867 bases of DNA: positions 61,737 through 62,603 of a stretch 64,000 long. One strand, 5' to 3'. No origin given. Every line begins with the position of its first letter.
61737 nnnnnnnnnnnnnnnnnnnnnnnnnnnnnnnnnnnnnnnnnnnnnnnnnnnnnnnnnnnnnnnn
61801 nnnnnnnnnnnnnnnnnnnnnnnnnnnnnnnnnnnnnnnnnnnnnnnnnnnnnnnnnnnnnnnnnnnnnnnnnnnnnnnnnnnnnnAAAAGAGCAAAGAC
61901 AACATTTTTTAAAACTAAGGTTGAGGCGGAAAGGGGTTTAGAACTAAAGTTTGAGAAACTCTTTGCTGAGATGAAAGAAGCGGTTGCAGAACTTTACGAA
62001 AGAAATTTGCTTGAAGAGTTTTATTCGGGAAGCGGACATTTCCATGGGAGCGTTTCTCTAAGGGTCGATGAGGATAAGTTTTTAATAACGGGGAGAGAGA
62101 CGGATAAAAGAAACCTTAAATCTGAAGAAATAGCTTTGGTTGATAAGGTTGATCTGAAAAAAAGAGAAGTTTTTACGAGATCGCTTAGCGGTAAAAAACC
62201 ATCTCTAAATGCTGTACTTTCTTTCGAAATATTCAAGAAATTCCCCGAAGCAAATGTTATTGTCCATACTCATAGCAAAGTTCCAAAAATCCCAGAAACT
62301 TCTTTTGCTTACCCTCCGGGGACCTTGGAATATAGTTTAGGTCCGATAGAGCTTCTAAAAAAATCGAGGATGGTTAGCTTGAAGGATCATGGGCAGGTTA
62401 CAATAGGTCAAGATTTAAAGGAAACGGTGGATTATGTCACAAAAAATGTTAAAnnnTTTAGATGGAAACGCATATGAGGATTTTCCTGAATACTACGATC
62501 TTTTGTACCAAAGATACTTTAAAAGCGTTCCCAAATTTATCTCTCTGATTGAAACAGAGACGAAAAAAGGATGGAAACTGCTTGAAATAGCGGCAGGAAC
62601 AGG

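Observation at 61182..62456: CoaB fused to a class-II-aldolase/adducin-like domain instead of the flavoprotein CoaC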

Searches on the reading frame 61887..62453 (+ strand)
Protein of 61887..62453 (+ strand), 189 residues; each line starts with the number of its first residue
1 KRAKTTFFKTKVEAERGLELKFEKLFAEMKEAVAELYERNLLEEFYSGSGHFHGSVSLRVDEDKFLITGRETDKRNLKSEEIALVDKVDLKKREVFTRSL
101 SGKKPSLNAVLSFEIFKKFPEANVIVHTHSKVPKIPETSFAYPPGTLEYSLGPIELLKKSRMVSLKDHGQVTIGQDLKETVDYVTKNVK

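Call 36: search_solved_structures(query=A2, max_evalue=0.01, show_alignments=4)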
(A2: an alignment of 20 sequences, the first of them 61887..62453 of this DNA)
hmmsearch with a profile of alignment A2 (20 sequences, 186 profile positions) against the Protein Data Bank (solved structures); distinct sequences matched with E-value up to 0.01: 37.
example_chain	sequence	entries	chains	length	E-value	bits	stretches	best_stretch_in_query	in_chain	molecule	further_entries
2irp_A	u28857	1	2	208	5e-15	58.9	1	25-132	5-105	Putative aldolase class 2 protein aq_1979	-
7x78_A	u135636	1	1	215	1.3e-09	41.3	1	51-129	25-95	L-fuculose phosphate aldolase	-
1dzw_P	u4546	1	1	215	2.1e-09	40.5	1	51-129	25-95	L-fuculose phosphate aldolase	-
1dzv_P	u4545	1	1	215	3.9e-09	39.7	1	51-129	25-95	L-fuculose phosphate aldolase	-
1dzz_P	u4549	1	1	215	3.9e-09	39.7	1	51-129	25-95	L-fuculose phosphate aldolase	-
1dzx_P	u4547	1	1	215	4.9e-09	39.3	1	51-129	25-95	L-fuculose phosphate aldolase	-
1dzy_P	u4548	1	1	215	4.9e-09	39.3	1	51-129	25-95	L-FUCULOSE-1-PHOSPHATE ALDOLASE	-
1fua_A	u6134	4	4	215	4.9e-09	39.3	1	51-129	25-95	L-FUCULOSE-1-PHOSPHATE ALDOLASE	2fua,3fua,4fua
1e48_P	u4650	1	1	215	5.5e-09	39.2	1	51-129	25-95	L-FUCULOSE 1-PHOSPHATE ALDOLASE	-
1e4a_P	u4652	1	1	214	5.9e-09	39.1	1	50-129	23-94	L-FUCULOSE 1-PHOSPHATE ALDOLASE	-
1jdi_A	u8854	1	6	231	6.4e-09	39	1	50-133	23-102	L-RIBULOSE 5 PHOSPHATE 4-EPIMERASE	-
1k0w_A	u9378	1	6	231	6.5e-09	38.9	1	50-133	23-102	L-RIBULOSE 5 PHOSPHATE 4-EPIMERASE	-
1e47_P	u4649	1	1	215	6.8e-09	38.9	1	51-129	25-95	L-FUCULOSE 1-PHOSPHATE ALDOLASE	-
1dzu_P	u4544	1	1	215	6.8e-09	38.9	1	52-129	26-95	L-fuculose phosphate aldolase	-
1e4b_P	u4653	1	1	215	9.5e-09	38.4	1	51-129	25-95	L-FUCULOSE 1-PHOSPHATE ALDOLASE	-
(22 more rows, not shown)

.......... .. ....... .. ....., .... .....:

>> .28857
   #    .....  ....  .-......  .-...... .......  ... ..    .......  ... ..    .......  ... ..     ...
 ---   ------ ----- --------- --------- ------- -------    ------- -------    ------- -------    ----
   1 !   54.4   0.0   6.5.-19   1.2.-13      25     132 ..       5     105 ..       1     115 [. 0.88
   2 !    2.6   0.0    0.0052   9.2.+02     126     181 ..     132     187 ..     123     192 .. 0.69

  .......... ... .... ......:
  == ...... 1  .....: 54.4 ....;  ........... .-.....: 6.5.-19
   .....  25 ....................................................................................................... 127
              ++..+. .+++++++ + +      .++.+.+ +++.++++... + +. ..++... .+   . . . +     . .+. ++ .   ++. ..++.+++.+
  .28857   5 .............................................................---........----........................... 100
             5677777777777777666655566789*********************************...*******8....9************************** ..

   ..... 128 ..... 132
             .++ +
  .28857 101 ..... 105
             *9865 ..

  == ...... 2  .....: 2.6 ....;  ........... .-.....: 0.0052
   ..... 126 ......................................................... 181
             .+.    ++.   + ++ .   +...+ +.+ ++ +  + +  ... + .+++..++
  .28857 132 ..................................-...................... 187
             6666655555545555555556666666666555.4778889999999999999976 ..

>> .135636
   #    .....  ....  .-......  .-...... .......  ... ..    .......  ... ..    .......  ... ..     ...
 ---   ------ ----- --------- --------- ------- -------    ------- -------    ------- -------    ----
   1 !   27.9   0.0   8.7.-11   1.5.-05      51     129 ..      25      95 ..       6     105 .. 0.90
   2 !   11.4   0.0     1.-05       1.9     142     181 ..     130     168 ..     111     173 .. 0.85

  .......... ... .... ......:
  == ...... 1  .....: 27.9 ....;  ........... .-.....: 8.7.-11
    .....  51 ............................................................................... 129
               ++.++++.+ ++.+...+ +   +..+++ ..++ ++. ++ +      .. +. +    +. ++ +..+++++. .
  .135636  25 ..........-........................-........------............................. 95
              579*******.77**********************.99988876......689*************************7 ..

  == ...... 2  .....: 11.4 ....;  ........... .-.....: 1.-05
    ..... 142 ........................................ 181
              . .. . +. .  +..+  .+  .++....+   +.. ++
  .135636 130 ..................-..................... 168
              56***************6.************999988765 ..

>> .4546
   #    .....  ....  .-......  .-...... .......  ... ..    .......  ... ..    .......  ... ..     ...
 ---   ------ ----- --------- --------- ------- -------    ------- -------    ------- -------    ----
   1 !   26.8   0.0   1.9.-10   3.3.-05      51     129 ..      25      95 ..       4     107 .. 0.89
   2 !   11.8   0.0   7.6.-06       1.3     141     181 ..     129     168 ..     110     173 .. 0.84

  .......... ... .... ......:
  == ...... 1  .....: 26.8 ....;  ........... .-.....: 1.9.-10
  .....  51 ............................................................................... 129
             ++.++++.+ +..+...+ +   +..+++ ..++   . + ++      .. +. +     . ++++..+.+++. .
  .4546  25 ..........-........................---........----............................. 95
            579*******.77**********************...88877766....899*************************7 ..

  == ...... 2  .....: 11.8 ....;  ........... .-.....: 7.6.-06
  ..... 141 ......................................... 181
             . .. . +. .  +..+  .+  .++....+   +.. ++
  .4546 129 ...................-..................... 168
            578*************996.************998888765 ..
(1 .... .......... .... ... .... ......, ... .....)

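Call 56: search_protein_representatives(protein=window:61887-62453:+)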
Query: 189 residues. Proteins with E-value up to 0.001 (for the whole library): 310; up to 1e-10: 33; up to 1e-30: 6. The best 150 are listed.
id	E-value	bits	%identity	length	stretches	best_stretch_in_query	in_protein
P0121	1.9e-43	164.4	41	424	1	1-188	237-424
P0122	2.1e-42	161.0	41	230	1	1-186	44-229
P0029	1.5e-37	145.2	43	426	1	1-184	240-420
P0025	2.2e-37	144.7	44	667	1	1-189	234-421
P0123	3.4e-37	144.1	43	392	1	1-186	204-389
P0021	7.4e-37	143.0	45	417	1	2-179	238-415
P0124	2.3e-29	118.6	35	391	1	1-186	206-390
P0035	5.9e-28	114.0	41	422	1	15-187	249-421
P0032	1.1e-27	113.1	35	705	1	1-184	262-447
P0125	2.9e-27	111.7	41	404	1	45-181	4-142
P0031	6.5e-26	107.3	34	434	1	1-182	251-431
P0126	2.8e-18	82.5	37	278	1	30-180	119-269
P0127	1.1e-16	77.3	35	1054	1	15-179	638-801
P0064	1.2e-16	77.2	38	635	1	29-183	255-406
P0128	6.0e-16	74.9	38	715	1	2-184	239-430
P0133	2.3e-14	69.8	33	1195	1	26-182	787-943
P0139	2.9e-11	59.6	36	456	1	47-184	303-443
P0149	5.0e-10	55.6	31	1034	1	27-181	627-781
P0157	1.7e-09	53.9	39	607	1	36-183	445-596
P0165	8.9e-09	51.6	28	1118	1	23-182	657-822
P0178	7.1e-08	48.6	31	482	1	44-180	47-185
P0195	1.9e-07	47.2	33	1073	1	53-186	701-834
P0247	9.5e-06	41.7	32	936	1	35-183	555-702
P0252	1.1e-05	41.5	29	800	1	11-184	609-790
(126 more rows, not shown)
